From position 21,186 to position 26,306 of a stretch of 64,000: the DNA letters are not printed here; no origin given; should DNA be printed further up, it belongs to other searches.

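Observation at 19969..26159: Translationally coupled PD40-propeller and 1607-aa giant surface protein: a candidate two-component extracellular apparatus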

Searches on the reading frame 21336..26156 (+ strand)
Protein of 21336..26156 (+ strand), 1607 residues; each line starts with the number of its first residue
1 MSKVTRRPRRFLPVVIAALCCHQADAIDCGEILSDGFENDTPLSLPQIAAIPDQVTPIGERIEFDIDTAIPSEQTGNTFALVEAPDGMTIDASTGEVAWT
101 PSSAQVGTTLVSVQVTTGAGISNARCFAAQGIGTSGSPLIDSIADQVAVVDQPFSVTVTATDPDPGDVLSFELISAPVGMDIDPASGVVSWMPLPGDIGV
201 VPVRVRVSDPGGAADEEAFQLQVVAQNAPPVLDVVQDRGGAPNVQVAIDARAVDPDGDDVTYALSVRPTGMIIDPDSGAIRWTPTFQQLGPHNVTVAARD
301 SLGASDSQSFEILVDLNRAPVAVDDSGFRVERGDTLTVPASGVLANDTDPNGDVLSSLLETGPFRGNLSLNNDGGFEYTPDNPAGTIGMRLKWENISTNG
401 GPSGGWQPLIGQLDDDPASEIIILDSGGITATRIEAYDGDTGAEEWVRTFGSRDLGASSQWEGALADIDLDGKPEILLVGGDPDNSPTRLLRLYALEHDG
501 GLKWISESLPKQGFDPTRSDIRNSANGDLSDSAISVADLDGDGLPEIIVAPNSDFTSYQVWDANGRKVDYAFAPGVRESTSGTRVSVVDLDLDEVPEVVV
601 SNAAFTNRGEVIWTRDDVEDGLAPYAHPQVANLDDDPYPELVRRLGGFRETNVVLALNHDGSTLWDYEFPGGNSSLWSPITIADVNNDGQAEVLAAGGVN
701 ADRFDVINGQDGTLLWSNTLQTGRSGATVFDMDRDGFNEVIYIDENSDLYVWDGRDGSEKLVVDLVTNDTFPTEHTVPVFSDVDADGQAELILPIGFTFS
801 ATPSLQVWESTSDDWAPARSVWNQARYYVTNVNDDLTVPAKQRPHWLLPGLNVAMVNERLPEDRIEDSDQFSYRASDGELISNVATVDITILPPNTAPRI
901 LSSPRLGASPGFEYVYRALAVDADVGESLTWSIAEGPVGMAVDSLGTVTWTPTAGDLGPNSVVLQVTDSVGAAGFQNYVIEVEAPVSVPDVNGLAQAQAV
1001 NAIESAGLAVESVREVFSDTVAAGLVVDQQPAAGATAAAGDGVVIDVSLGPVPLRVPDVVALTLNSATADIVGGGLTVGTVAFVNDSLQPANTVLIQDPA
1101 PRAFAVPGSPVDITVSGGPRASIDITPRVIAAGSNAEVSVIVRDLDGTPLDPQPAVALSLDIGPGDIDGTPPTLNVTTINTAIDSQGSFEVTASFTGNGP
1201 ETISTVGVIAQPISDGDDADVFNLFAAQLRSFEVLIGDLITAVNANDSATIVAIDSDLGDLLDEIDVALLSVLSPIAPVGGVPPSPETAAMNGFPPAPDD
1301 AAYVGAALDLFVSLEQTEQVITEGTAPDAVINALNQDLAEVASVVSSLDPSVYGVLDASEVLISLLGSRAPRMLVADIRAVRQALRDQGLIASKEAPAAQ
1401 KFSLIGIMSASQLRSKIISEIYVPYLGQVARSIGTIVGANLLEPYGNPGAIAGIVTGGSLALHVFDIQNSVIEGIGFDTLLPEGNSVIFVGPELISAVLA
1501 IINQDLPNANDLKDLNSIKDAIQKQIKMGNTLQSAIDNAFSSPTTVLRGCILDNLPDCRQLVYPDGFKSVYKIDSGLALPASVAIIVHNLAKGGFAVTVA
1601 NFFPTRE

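Call 7: search_protein_families(library=pfam, proteins=[window:21336-26156:+], max_evalue=0.01)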
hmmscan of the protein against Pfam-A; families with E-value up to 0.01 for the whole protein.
window:21336-26156:+ (1607 aa): 11 families
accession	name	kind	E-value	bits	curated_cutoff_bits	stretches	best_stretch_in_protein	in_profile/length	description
PF05345.18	He_PIG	-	2e-39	134.3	24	4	138-223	2-95/96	Putative Ig domain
PF17963.7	Big_9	-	6.5e-29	101.1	23.6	4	317-382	1-62/89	Bacterial Ig domain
PF13517.12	FG-GAP_3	-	1.7e-18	67.4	26.9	4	467-549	1-61/61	FG-GAP-like repeat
PF03793.24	PASTA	-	1e-17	64.2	23.2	2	986-1048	1-63/64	PASTA domain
PF17892.7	Cadherin_5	-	3e-16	59.5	26.5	1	317-382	2-69/98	Cadherin-like domain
PF17803.7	Cadherin_4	-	3.4e-12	47.1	25.1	1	316-378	10-71/71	Bacterial cadherin-like domain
PF24908.1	Ig_SIBA-E_2nd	-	1.2e-11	45.2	27.8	0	78-120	38-79/117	Integrin beta-like protein A-E, second Ig-like domain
PF01839.29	FG-GAP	-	1.7e-11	44.2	22.1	1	532-556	3-27/37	FG-GAP repeat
PF00801.26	PKD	-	4.3e-06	27.1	23.5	0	239-309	10-76/80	PKD domain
PF19076.6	CshA_repeat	-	0.0019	19.2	27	0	941-978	61-99/103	Surface adhesin CshA repetitive domain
PF18911.6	PKD_4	-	0.0036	17.8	27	0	227-312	1-83/85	PKD domain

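Call 8: search_protein_families(library=ncbifam, proteins=[window:21336-26156:+], max_evalue=0.01)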
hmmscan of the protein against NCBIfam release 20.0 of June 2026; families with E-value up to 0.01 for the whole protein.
window:21336-26156:+ (1607 aa): 4 families
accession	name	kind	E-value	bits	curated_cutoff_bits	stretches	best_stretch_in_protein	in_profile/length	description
NF033483.0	PknB_PASTA_kin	equivalog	3.4e-20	72.6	450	1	971-1121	350-500/563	Stk1 family PASTA domain-containing Ser/Thr kinase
NF012211.1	tand_rpt_95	domain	9.5e-17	60.8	90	2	335-382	7-56/98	tandem-95 repeat protein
NF038112.1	myxo_dep_M36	subfamily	2.5e-06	24.9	1500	1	204-355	1263-1412/1604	myxosortase-dependent M36 family metallopeptidase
TIGR04225.1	CshA_fibril_rpt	repeat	2.6e-05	25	60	0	89-116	61-89/104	fibrillar adhesin CshA-type repeat protein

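Call 79: search_protein_families(library=padloc, proteins=[window:21336-26156:+], max_evalue=0.001)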
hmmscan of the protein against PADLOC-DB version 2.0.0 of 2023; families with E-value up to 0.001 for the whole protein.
window:21336-26156:+ (1607 aa): 3 families
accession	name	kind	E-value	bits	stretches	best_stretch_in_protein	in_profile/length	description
PDLC04040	PD-T4-6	-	4.3e-20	70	1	974-1132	343-500/547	-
PDLC04060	PD-T4-6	-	3.6e-10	37.4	1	980-1051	382-453/486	-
PDLC04052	PD-T4-6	-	2.4e-08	31.6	1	982-1118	350-490/496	-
